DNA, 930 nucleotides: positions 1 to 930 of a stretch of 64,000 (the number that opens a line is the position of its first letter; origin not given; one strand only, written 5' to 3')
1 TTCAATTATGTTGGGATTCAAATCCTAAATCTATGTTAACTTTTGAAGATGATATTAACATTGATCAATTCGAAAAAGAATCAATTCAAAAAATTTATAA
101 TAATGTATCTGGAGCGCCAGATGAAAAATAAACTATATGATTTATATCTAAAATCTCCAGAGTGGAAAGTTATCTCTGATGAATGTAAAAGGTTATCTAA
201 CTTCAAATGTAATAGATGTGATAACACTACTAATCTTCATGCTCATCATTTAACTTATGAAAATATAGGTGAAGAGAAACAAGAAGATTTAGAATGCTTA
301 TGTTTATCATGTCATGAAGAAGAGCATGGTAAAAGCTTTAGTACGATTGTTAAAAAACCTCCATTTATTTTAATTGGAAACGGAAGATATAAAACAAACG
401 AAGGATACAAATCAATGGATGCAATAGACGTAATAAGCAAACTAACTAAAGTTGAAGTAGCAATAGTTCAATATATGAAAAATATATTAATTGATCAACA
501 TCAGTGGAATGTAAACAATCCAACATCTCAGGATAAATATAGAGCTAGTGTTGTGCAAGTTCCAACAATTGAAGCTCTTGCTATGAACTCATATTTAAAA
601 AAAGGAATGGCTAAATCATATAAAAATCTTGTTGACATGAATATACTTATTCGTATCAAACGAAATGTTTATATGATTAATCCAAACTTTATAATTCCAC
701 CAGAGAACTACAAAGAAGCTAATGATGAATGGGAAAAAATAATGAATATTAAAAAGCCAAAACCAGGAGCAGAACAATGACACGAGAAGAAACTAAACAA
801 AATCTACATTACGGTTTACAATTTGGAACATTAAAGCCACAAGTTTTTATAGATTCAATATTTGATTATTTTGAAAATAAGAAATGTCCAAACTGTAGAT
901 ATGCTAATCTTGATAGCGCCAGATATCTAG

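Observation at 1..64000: Octamer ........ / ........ is over-represented several-hundred-fold across the whole window, independent of frame and strand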

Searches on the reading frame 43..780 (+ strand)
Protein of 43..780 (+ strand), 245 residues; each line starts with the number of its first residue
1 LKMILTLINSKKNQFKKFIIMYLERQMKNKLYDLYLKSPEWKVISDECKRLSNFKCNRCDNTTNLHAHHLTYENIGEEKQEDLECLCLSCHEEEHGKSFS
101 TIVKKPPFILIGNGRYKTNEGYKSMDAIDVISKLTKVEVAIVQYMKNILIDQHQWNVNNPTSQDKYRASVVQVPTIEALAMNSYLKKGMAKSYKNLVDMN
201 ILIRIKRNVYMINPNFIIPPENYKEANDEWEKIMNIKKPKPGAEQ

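Call 20: find_encoding_contigs(protein=window:43-780:+, flank=10000, max_places=10)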
Protein window:43-780:+ (245 aa): no gene with exactly this product is on record in the collection.
